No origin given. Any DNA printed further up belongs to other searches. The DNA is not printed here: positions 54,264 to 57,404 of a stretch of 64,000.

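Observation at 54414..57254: Divergent, probably second, LeuRS with an altered leucine pocket and editing domain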

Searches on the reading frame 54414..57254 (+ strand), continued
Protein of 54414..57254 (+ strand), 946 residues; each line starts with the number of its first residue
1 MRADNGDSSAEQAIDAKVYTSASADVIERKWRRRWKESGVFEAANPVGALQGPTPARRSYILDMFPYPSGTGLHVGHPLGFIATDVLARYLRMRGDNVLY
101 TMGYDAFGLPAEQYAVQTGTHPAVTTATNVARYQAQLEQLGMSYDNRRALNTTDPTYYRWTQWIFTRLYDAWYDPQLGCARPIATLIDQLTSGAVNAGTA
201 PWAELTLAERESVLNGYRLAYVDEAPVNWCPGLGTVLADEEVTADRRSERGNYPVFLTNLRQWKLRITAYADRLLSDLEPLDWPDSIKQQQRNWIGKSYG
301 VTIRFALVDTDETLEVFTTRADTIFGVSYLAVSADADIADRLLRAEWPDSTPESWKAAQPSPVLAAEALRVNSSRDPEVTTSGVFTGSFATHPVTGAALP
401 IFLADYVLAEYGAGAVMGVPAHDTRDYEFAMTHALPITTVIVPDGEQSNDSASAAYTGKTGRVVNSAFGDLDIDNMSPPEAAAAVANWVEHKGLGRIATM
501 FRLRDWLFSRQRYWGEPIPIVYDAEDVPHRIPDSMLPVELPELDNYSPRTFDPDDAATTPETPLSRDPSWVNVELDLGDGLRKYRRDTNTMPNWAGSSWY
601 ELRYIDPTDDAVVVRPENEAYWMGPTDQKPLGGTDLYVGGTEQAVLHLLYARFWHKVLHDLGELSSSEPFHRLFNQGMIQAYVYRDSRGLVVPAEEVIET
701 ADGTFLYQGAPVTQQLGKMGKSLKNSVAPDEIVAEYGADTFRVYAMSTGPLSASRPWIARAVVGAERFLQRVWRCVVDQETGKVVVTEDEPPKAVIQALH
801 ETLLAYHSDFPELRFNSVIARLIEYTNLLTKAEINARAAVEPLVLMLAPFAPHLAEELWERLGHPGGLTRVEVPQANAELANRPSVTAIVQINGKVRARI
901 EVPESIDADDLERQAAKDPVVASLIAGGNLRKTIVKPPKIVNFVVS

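Call 6: find_homologous_proteins(query=window:54414-57254:+, max_evalue=1e-50)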
Query window:54414-57254:+ (946 aa): 8000 proteins with E <= 1e-50 among 8000 candidates; the best 120 are listed.
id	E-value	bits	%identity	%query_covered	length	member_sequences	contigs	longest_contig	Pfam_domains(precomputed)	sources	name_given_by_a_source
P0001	0.0e+0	2078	95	100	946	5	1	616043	PF09334.18,PF08264.20,PF13603.13,PF00133.29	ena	-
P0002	0.0e+0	1880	86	100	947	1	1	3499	PF09334.18,PF08264.20,PF13603.13,PF00133.29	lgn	-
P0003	0.0e+0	1834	84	100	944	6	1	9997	PF09334.18,PF08264.20,PF13603.13,PF00133.29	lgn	-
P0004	0.0e+0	1743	80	100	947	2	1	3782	PF09334.18,PF08264.20,PF13603.13,PF00133.29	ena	-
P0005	0.0e+0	1630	75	100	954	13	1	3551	PF09334.18,PF08264.20,PF13603.13,PF00133.29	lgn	-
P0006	0.0e+0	1630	75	100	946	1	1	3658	PF09334.18,PF08264.20,PF13603.13,PF00133.29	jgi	jgi:leucyl-tRNA synthetase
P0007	0.0e+0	1627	76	99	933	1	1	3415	PF09334.18,PF08264.20,PF13603.13,PF00133.29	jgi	jgi:leucyl-tRNA synthetase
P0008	0.0e+0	1625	74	100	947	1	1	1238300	PF09334.18,PF08264.20,PF13603.13,PF00133.29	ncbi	-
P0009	0.0e+0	1252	59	98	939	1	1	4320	PF09334.18,PF08264.20,PF13603.13,PF00133.29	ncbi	-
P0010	0.0e+0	1222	57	97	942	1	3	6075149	PF09334.18,PF08264.20,PF13603.13,PF00133.29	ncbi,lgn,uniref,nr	ncbi:leucine--tRNA ligase [Streptomyces sp. SCUT-3]|uniref:leucine--tRNA ligase n=1 Tax=Streptomyces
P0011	0.0e+0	1219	57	99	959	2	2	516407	PF09334.18,PF08264.20,PF13603.13,PF00133.29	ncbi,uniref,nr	ncbi:leucine--tRNA ligase [Wenjunlia vitaminophila]|uniref:Leucine--tRNA ligase n=1 Tax=Wenjunlia vi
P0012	0.0e+0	1219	57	97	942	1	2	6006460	PF09334.18,PF08264.20,PF13603.13,PF00133.29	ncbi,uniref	ncbi:leucine--tRNA ligase [Streptomyces sp. NPDC059506]|uniref:leucine--tRNA ligase n=1 Tax=Streptom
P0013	0.0e+0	1218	57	97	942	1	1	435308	PF09334.18,PF08264.20,PF13603.13,PF00133.29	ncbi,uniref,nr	ncbi:leucine--tRNA ligase [Streptomyces sp. HB2AG]|uniref:leucine--tRNA ligase n=1 Tax=Streptomyces 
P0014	0.0e+0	1214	56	99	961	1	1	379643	PF09334.18,PF08264.20,PF13603.13,PF00133.29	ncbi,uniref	ncbi:leucine--tRNA ligase [Streptomyces sp. 796.1]|uniref:leucine--tRNA ligase n=1 Tax=Streptomyces 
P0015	0.0e+0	1212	56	99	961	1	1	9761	PF09334.18,PF08264.20,PF13603.13,PF00133.29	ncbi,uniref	ncbi:leucine--tRNA ligase [Streptomyces sp. HSW2009]|uniref:leucine--tRNA ligase n=1 Tax=Streptomyce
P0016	0.0e+0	1211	57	99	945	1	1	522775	PF09334.18,PF08264.20,PF13603.13,PF00133.29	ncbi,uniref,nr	ncbi:leucine--tRNA ligase [Wenjunlia tyrosinilytica]|uniref:Leucine--tRNA ligase n=1 Tax=Wenjunlia t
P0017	0.0e+0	1209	56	99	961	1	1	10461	PF09334.18,PF08264.20,PF13603.13,PF00133.29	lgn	-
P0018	0.0e+0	1208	55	98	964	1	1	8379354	PF09334.18,PF08264.20,PF13603.13,PF00133.29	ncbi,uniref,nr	ncbi:leucine--tRNA ligase [Streptomyces sp. 71268]|uniref:leucine--tRNA ligase n=1 Tax=Streptomyces 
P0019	0.0e+0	1207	56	98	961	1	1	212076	PF09334.18,PF08264.20,PF13603.13,PF00133.29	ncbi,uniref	ncbi:leucine--tRNA ligase [Streptomyces griseoluteus]|uniref:leucine--tRNA ligase n=1 Tax=Streptomyc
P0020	0.0e+0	1204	55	98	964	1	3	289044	PF09334.18,PF08264.20,PF13603.13,PF00133.29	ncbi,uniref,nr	ncbi:leucine--tRNA ligase [Streptomyces buecherae]|uniref:leucine--tRNA ligase n=1 Tax=Streptomyces 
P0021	0.0e+0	1204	57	98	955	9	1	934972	PF09334.18,PF08264.20,PF13603.13,PF00133.29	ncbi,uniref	ncbi:leucine--tRNA ligase [Streptomyces sp. NPDC008139]|uniref:leucine--tRNA ligase n=1 Tax=Streptom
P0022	0.0e+0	1203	55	99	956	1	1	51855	PF09334.18,PF08264.20,PF13603.13,PF00133.29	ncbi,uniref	ncbi:leucine--tRNA ligase [Streptacidiphilus monticola]|uniref:Leucine--tRNA ligase n=1 Tax=Streptac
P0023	0.0e+0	1203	55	98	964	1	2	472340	PF09334.18,PF08264.20,PF13603.13,PF00133.29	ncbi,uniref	ncbi:leucine--tRNA ligase [Streptomyces buecherae]|uniref:leucine--tRNA ligase n=1 Tax=Streptomyces 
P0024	0.0e+0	1203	56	98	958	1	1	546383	PF09334.18,PF08264.20,PF13603.13,PF00133.29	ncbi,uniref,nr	ncbi:leucine--tRNA ligase [Streptomyces sp. HPF1205]|uniref:leucine--tRNA ligase n=1 Tax=Streptomyce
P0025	0.0e+0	1202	56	97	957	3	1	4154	PF09334.18,PF08264.20,PF13603.13,PF00133.29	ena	-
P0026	0.0e+0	1202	57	98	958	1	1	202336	PF09334.18,PF08264.20,PF13603.13,PF00133.29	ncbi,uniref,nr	ncbi:leucine--tRNA ligase [Actinacidiphila acididurans]|uniref:Leucine--tRNA ligase n=1 Tax=Actinaci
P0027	0.0e+0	1201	55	98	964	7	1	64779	PF09334.18,PF08264.20,PF13603.13,PF00133.29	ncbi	ncbi:leucine--tRNA ligase [Streptomyces youssoufiensis]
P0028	0.0e+0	1200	56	100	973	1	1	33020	PF09334.18,PF08264.20,PF13603.13,PF00133.29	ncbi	ncbi:leucine--tRNA ligase [Streptomyces capparidis]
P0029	0.0e+0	1200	57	98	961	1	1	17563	PF09334.18,PF08264.20,PF13603.13,PF00133.29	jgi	jgi:leucyl-tRNA synthetase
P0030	0.0e+0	1199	56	99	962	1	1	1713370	PF09334.18,PF08264.20,PF13603.13,PF00133.29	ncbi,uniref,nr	ncbi:leucine--tRNA ligase [Kitasatospora brasiliensis]|uniref:leucine--tRNA ligase n=1 Tax=Kitasatos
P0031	0.0e+0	1199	57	98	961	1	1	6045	PF09334.18,PF08264.20,PF13603.13,PF00133.29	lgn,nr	nr:leucine--tRNA ligase [Streptomyces sp. NBC_00899]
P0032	0.0e+0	1198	56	99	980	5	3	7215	PF09334.18,PF08264.20,PF13603.13,PF00133.29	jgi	jgi:leucyl-tRNA synthetase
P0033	0.0e+0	1198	55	98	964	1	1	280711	PF09334.18,PF08264.20,PF13603.13,PF00133.29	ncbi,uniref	ncbi:leucine--tRNA ligase [Streptomyces buecherae]|uniref:leucine--tRNA ligase n=1 Tax=Streptomyces 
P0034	0.0e+0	1198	57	98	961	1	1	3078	PF09334.18,PF08264.20,PF13603.13,PF00133.29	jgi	jgi:leucyl-tRNA synthetase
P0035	0.0e+0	1198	56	99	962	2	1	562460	PF09334.18,PF08264.20,PF13603.13,PF00133.29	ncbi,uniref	ncbi:leucine--tRNA ligase [Kitasatospora sp. NPDC058444]|uniref:leucine--tRNA ligase n=1 Tax=Kitasat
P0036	0.0e+0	1197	56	99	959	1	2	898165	PF09334.18,PF08264.20,PF13603.13,PF00133.29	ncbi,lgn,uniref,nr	ncbi:leucine--tRNA ligase [Actinacidiphila alni]|uniref:Leucine--tRNA ligase n=1 Tax=Actinacidiphila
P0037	0.0e+0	1197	57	98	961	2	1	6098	PF09334.18,PF08264.20,PF13603.13,PF00133.29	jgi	jgi:leucyl-tRNA synthetase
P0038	0.0e+0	1197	57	98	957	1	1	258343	PF09334.18,PF08264.20,PF13603.13,PF00133.29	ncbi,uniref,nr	ncbi:leucine--tRNA ligase [Streptomyces sp. NRRL F-5123]|uniref:leucine--tRNA ligase n=1 Tax=Strepto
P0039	0.0e+0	1197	56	98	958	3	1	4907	PF09334.18,PF08264.20,PF13603.13,PF00133.29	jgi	jgi:leucyl-tRNA synthetase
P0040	0.0e+0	1196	56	98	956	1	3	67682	PF09334.18,PF08264.20,PF13603.13,PF00133.29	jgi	jgi:leucyl-tRNA synthetase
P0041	0.0e+0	1195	56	98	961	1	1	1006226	PF09334.18,PF08264.20,PF13603.13,PF00133.29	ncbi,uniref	ncbi:leucine--tRNA ligase [Streptomyces sp. NPDC049040]|uniref:leucine--tRNA ligase n=1 Tax=Streptom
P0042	0.0e+0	1195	55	99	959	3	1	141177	PF09334.18,PF08264.20,PF13603.13,PF00133.29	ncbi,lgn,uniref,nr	ncbi:leucine--tRNA ligase [Streptomyces sp. PTM05]|uniref:Leucine--tRNA ligase n=1 Tax=Streptantibio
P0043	0.0e+0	1195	56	98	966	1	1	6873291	PF09334.18,PF08264.20,PF13603.13,PF00133.29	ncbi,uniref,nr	ncbi:leucine--tRNA ligase [Actinacidiphila sp. ITFR-21]|uniref:leucine--tRNA ligase n=1 Tax=Actinaci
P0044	0.0e+0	1195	56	99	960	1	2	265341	PF09334.18,PF08264.20,PF13603.13,PF00133.29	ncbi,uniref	ncbi:leucine--tRNA ligase [Kitasatospora sp. NPDC001175]|uniref:leucine--tRNA ligase n=1 Tax=Kitasat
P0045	0.0e+0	1195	57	98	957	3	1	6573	PF09334.18,PF08264.20,PF13603.13,PF00133.29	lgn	-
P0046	0.0e+0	1195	55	99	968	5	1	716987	PF09334.18,PF08264.20,PF13603.13,PF00133.29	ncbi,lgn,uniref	ncbi:leucine--tRNA ligase [Streptomyces longispororuber]|uniref:leucine--tRNA ligase n=1 Tax=Strepto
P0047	0.0e+0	1195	56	99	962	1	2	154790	PF09334.18,PF08264.20,PF13603.13,PF00133.29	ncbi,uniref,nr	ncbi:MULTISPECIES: leucine--tRNA ligase [Streptomyces]|uniref:leucine--tRNA ligase n=1 Tax=Streptomy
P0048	0.0e+0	1195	56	99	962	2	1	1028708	PF09334.18,PF08264.20,PF13603.13,PF00133.29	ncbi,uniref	ncbi:leucine--tRNA ligase [Kitasatospora xanthocidica]|uniref:leucine--tRNA ligase n=1 Tax=Kitasatos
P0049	0.0e+0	1194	56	99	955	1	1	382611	PF09334.18,PF08264.20,PF13603.13,PF00133.29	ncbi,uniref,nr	ncbi:leucine--tRNA ligase [Streptomyces meridianus]|uniref:Leucine--tRNA ligase n=1 Tax=Streptomyces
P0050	0.0e+0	1194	56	98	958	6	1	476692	PF09334.18,PF08264.20,PF13603.13,PF00133.29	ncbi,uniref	ncbi:leucine--tRNA ligase [Micromonospora sp. NPDC049107]|uniref:leucine--tRNA ligase n=1 Tax=Microm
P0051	0.0e+0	1193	56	98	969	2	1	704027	PF09334.18,PF08264.20,PF13603.13,PF00133.29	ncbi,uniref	ncbi:leucine--tRNA ligase [Streptomyces sp. NPDC053474]|uniref:leucine--tRNA ligase n=1 Tax=Streptom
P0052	0.0e+0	1193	56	99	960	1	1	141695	PF09334.18,PF08264.20,PF13603.13,PF00133.29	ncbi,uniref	ncbi:leucine--tRNA ligase [Kitasatospora cystarginea]|uniref:Leucine--tRNA ligase n=1 Tax=Kitasatosp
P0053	0.0e+0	1193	56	99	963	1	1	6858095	PF09334.18,PF08264.20,PF13603.13,PF00133.29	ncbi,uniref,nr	ncbi:leucine--tRNA ligase [Phaeacidiphilus oryzae]|uniref:leucine--tRNA ligase n=1 Tax=Phaeacidiphil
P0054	0.0e+0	1193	56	98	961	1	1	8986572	PF09334.18,PF08264.20,PF13603.13,PF00133.29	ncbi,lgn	ncbi:leucine--tRNA ligase [Streptomyces sp. NBC_00433]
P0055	0.0e+0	1193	57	98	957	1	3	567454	PF09334.18,PF08264.20,PF13603.13,PF00133.29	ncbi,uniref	ncbi:leucine--tRNA ligase [Streptomyces sp. NPDC021224]|uniref:leucine--tRNA ligase n=1 Tax=unclassi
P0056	0.0e+0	1193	56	98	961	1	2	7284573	PF09334.18,PF08264.20,PF13603.13,PF00133.29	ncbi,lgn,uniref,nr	ncbi:leucine--tRNA ligase [Streptomyces pactum]|uniref:Leucine--tRNA ligase n=1 Tax=Streptomyces pac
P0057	0.0e+0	1193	56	99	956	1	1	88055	PF09334.18,PF08264.20,PF13603.13,PF00133.29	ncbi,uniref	ncbi:leucine--tRNA ligase [Streptomyces sp. 8N706]|uniref:leucine--tRNA ligase n=1 Tax=Streptomyces 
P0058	0.0e+0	1192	56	98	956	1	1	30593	PF09334.18,PF08264.20,PF13603.13,PF00133.29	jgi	jgi:leucyl-tRNA synthetase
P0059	0.0e+0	1192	56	99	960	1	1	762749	PF09334.18,PF08264.20,PF13603.13,PF00133.29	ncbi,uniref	ncbi:leucine--tRNA ligase [Kitasatospora sp. NPDC004745]|uniref:leucine--tRNA ligase n=1 Tax=Kitasat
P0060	0.0e+0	1192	55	98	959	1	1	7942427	PF09334.18,PF08264.20,PF13603.13,PF00133.29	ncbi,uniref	ncbi:leucine--tRNA ligase [Streptomyces sp. P1-3]|uniref:leucine--tRNA ligase n=1 Tax=Streptomyces s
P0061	0.0e+0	1192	56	99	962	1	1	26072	PF09334.18,PF08264.20,PF13603.13,PF00133.29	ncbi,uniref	ncbi:leucine--tRNA ligase [Kitasatospora sp. NPDC056446]|uniref:leucine--tRNA ligase n=1 Tax=Kitasat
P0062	0.0e+0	1192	56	98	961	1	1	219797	PF09334.18,PF08264.20,PF13603.13,PF00133.29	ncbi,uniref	ncbi:leucine--tRNA ligase [Streptomyces pactum]|uniref:leucine--tRNA ligase n=1 Tax=Streptomyces pac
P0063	0.0e+0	1191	55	98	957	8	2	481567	PF09334.18,PF08264.20,PF13603.13,PF00133.29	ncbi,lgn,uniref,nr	ncbi:leucine--tRNA ligase [Streptantibioticus rubrisoli]|uniref:Leucine--tRNA ligase n=1 Tax=Strepta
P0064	0.0e+0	1191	56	98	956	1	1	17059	PF09334.18,PF08264.20,PF13603.13,PF00133.29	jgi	jgi:leucyl-tRNA synthetase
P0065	0.0e+0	1191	55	98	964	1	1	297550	PF09334.18,PF08264.20,PF13603.13,PF00133.29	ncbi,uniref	ncbi:leucine--tRNA ligase [Streptomyces buecherae]|uniref:leucine--tRNA ligase n=1 Tax=Streptomyces 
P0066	0.0e+0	1191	56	98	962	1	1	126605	PF09334.18,PF08264.20,PF13603.13,PF00133.29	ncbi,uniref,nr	ncbi:leucine--tRNA ligase [Streptomyces sp. V4-01]|uniref:Leucine--tRNA ligase n=1 Tax=Actinacidiphi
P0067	0.0e+0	1191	55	98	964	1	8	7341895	PF09334.18,PF08264.20,PF13603.13,PF00133.29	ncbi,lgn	-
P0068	0.0e+0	1191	57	98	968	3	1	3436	PF09334.18,PF08264.20,PF13603.13,PF00133.29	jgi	-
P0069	0.0e+0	1191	56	99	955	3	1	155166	PF09334.18,PF08264.20,PF13603.13,PF00133.29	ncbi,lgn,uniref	ncbi:leucine--tRNA ligase [Streptomyces sp. bgisy100]|uniref:leucine--tRNA ligase n=1 Tax=Streptomyc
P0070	0.0e+0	1191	57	98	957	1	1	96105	PF09334.18,PF08264.20,PF13603.13,PF00133.29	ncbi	ncbi:leucine--tRNA ligase [Streptomyces sp. NPDC004031]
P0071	0.0e+0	1191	56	99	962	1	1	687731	PF09334.18,PF08264.20,PF13603.13,PF00133.29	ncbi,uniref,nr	ncbi:leucine--tRNA ligase [Kitasatospora sp. NPDC001547]|uniref:leucine--tRNA ligase n=1 Tax=Kitasat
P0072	0.0e+0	1191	56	99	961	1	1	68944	PF09334.18,PF08264.20,PF13603.13,PF00133.29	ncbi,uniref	ncbi:leucine--tRNA ligase [Kitasatospora sp. NPDC056531]|uniref:leucine--tRNA ligase n=1 Tax=Kitasat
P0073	0.0e+0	1190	56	99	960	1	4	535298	PF09334.18,PF08264.20,PF13603.13,PF00133.29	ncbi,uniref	ncbi:leucine--tRNA ligase [Kitasatospora sp. NPDC048538]|uniref:leucine--tRNA ligase n=1 Tax=unclass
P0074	0.0e+0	1190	56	99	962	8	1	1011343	PF09334.18,PF08264.20,PF13603.13,PF00133.29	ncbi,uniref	ncbi:leucine--tRNA ligase [Kitasatospora sp. NPDC091335]|uniref:leucine--tRNA ligase n=1 Tax=Kitasat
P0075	0.0e+0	1190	56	99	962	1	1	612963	PF09334.18,PF08264.20,PF13603.13,PF00133.29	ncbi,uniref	ncbi:leucine--tRNA ligase [Kitasatospora sp. NPDC092039]|uniref:leucine--tRNA ligase n=1 Tax=Kitasat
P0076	0.0e+0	1190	56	98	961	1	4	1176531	PF09334.18,PF08264.20,PF13603.13,PF00133.29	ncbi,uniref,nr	ncbi:leucine--tRNA ligase [Actinacidiphila bryophytorum]|uniref:Leucine--tRNA ligase n=1 Tax=Actinac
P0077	0.0e+0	1190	56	99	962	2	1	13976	PF09334.18,PF08264.20,PF13603.13,PF00133.29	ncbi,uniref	ncbi:leucine--tRNA ligase [Kitasatospora sp. NPDC056783]|uniref:leucine--tRNA ligase n=1 Tax=Kitasat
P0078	0.0e+0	1189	56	98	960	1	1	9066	PF09334.18,PF08264.20,PF13603.13,PF00133.29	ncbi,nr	ncbi:MAG: leucine--tRNA ligase [Streptomyces sp.]|nr:leucine--tRNA ligase [Streptomyces sp.]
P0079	0.0e+0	1189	56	98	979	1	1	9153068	PF09334.18,PF08264.20,PF13603.13,PF00133.29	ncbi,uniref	ncbi:leucine--tRNA ligase [Streptomyces sp. G45]|uniref:leucine--tRNA ligase n=1 Tax=Streptomyces sp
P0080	0.0e+0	1189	56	98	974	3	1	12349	PF09334.18,PF08264.20,PF13603.13,PF00133.29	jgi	jgi:leucyl-tRNA synthetase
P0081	0.0e+0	1189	56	99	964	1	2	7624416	PF09334.18,PF08264.20,PF13603.13,PF00133.29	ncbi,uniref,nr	ncbi:leucyl-tRNA synthetase [Streptomyces sp. 1114.5]|uniref:leucine--tRNA ligase n=1 Tax=unclassifi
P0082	0.0e+0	1189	56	98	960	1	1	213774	PF09334.18,PF08264.20,PF13603.13,PF00133.29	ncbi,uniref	ncbi:leucine--tRNA ligase [Kitasatospora sp. NPDC087271]|uniref:leucine--tRNA ligase n=1 Tax=Kitasat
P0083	0.0e+0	1188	56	98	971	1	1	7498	PF09334.18,PF08264.20,PF13603.13,PF00133.29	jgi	jgi:leucyl-tRNA synthetase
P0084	0.0e+0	1188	56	99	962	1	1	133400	PF09334.18,PF08264.20,PF13603.13,PF00133.29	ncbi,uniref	ncbi:leucine--tRNA ligase [Kitasatospora sp. NPDC097691]|uniref:leucine--tRNA ligase n=1 Tax=Kitasat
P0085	0.0e+0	1188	56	98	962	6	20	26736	PF09334.18,PF08264.20,PF13603.13,PF00133.29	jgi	jgi:leucyl-tRNA synthetase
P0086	0.0e+0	1188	56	98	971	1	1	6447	PF09334.18,PF08264.20,PF13603.13,PF00133.29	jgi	jgi:leucyl-tRNA synthetase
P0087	0.0e+0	1187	56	98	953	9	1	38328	PF09334.18,PF08264.20,PF13603.13,PF00133.29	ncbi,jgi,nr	ncbi:MAG: leucyl-tRNA synthetase [Streptomyces sp.]|jgi:leucyl-tRNA synthetase|nr:leucyl-tRNA synthe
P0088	0.0e+0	1187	56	98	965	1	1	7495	PF09334.18,PF08264.20,PF13603.13,PF00133.29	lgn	-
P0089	0.0e+0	1187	56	98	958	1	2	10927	PF09334.18,PF08264.20,PF13603.13,PF00133.29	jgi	jgi:leucyl-tRNA synthetase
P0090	0.0e+0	1187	56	98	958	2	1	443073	PF09334.18,PF08264.20,PF13603.13,PF00133.29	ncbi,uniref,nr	ncbi:leucine--tRNA ligase [Streptomyces coffeae]|uniref:Leucine--tRNA ligase n=1 Tax=Streptomyces co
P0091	0.0e+0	1187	55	98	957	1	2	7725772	PF09334.18,PF08264.20,PF13603.13,PF00133.29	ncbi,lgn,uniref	ncbi:leucine--tRNA ligase [Streptomyces sp. NBC_00442]|uniref:leucine--tRNA ligase n=1 Tax=Streptomy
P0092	0.0e+0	1187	56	98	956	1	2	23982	PF09334.18,PF08264.20,PF13603.13,PF00133.29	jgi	jgi:leucyl-tRNA synthetase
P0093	0.0e+0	1187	56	99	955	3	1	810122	PF09334.18,PF08264.20,PF13603.13,PF00133.29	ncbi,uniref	ncbi:leucine--tRNA ligase [Streptomyces kanasensis]|uniref:leucine--tRNA ligase n=1 Tax=Streptomyces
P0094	0.0e+0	1187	56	98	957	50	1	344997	PF09334.18,PF08264.20,PF13603.13,PF00133.29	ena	-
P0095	0.0e+0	1186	56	98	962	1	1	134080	PF09334.18,PF08264.20,PF13603.13,PF00133.29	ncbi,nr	ncbi:leucine--tRNA ligase [Streptomyces albus subsp. albus]|nr:leucine--tRNA ligase [Streptomyces al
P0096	0.0e+0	1186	56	98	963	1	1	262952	PF09334.18,PF08264.20,PF13603.13,PF00133.29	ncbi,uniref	ncbi:leucine--tRNA ligase [Streptomyces polygonati]|uniref:Leucine--tRNA ligase n=1 Tax=Streptomyces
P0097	0.0e+0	1186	55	98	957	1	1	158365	PF09334.18,PF08264.20,PF13603.13,PF00133.29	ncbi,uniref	ncbi:leucine--tRNA ligase [Streptomyces sp. NPDC048361]|uniref:leucine--tRNA ligase n=1 Tax=Streptom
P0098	0.0e+0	1186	55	98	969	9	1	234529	PF09334.18,PF08264.20,PF13603.13,PF00133.29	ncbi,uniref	ncbi:leucine--tRNA ligase [Streptomyces sp. NPDC047071]|uniref:leucine--tRNA ligase n=1 Tax=Streptom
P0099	0.0e+0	1186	56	99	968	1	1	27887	PF09334.18,PF08264.20,PF13603.13,PF00133.29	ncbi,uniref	ncbi:leucine--tRNA ligase [Actinacidiphila alni]|uniref:leucine--tRNA ligase n=1 Tax=Actinacidiphila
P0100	0.0e+0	1186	56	98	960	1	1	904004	PF09334.18,PF08264.20,PF13603.13,PF00133.29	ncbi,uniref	ncbi:leucine--tRNA ligase [Streptomyces sp. NPDC020917]|uniref:leucine--tRNA ligase n=1 Tax=Streptom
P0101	0.0e+0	1186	55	99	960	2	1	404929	PF09334.18,PF08264.20,PF13603.13,PF00133.29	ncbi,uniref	ncbi:leucine--tRNA ligase [Kitasatospora sp. NPDC086801]|uniref:leucine--tRNA ligase n=1 Tax=Kitasat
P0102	0.0e+0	1185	56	99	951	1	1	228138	PF09334.18,PF08264.20,PF13603.13,PF00133.29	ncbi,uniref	ncbi:leucine--tRNA ligase [Streptacidiphilus sp. EB129]|uniref:leucine--tRNA ligase n=1 Tax=Streptac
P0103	0.0e+0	1185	56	98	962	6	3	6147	PF09334.18,PF08264.20,PF13603.13,PF00133.29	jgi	jgi:leucyl-tRNA synthetase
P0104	0.0e+0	1185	56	98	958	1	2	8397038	PF09334.18,PF08264.20,PF13603.13,PF00133.29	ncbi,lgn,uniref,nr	ncbi:leucine--tRNA ligase [Streptomyces sp. NBC_01476]|uniref:leucine--tRNA ligase n=1 Tax=Streptomy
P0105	0.0e+0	1185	56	98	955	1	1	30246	PF09334.18,PF08264.20,PF13603.13,PF00133.29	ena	-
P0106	0.0e+0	1185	56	98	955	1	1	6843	PF09334.18,PF08264.20,PF13603.13,PF00133.29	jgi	jgi:leucyl-tRNA synthetase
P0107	0.0e+0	1184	55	98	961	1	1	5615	PF09334.18,PF08264.20,PF13603.13,PF00133.29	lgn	-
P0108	0.0e+0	1184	55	99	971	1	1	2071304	PF09334.18,PF08264.20,PF13603.13,PF00133.29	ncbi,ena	-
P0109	0.0e+0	1184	55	98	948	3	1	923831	PF09334.18,PF08264.20,PF13603.13,PF00133.29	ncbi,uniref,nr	ncbi:leucine--tRNA ligase [Streptomyces specialis]|uniref:leucine--tRNA ligase n=1 Tax=Streptomyces 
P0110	0.0e+0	1184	55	98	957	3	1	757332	PF09334.18,PF08264.20,PF13603.13,PF00133.29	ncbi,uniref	ncbi:leucine--tRNA ligase [Streptomyces sp. NPDC051041]|uniref:leucine--tRNA ligase n=1 Tax=Streptom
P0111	0.0e+0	1184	55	99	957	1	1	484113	PF09334.18,PF08264.20,PF13603.13,PF00133.29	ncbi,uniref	ncbi:leucine--tRNA ligase [Streptomyces sparsogenes]|uniref:leucine--tRNA ligase n=1 Tax=Streptomyce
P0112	0.0e+0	1184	55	99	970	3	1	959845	PF09334.18,PF08264.20,PF13603.13,PF00133.29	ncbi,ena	-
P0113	0.0e+0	1184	55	99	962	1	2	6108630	PF09334.18,PF08264.20,PF13603.13,PF00133.29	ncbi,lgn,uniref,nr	ncbi:leucine--tRNA ligase [Kitasatospora viridis]|uniref:Leucine--tRNA ligase n=1 Tax=Kitasatospora 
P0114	0.0e+0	1183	56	98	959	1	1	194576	PF09334.18,PF08264.20,PF13603.13,PF00133.29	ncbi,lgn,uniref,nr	ncbi:leucyl-tRNA synthetase [Actinacidiphila yanglinensis]|uniref:Leucine--tRNA ligase n=1 Tax=Actin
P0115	0.0e+0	1183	55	99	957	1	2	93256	PF09334.18,PF08264.20,PF13603.13,PF00133.29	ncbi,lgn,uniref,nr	ncbi:leucine--tRNA ligase [Streptomyces sparsogenes]|uniref:Leucine--tRNA ligase n=1 Tax=Streptomyce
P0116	0.0e+0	1183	56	99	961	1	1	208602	PF09334.18,PF08264.20,PF13603.13,PF00133.29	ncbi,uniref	ncbi:leucine--tRNA ligase [Kitasatospora sp. NPDC094011]|uniref:leucine--tRNA ligase n=1 Tax=Kitasat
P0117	0.0e+0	1183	57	98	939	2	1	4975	PF09334.18,PF08264.20,PF13603.13,PF00133.29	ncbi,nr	ncbi:MAG: leucyl-tRNA synthetase, partial [Streptomycetaceae bacterium]|nr:leucyl-tRNA synthetase [S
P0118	0.0e+0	1183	56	98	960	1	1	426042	PF09334.18,PF08264.20,PF13603.13,PF00133.29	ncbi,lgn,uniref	ncbi:leucine--tRNA ligase [Streptomyces sp. NPDC052020]|uniref:leucine--tRNA ligase n=1 Tax=Streptom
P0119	0.0e+0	1183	56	98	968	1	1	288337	PF09334.18,PF08264.20,PF13603.13,PF00133.29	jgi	jgi:leucyl-tRNA synthetase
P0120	0.0e+0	1183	56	98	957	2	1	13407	PF09334.18,PF08264.20,PF13603.13,PF00133.29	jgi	jgi:leucyl-tRNA synthetase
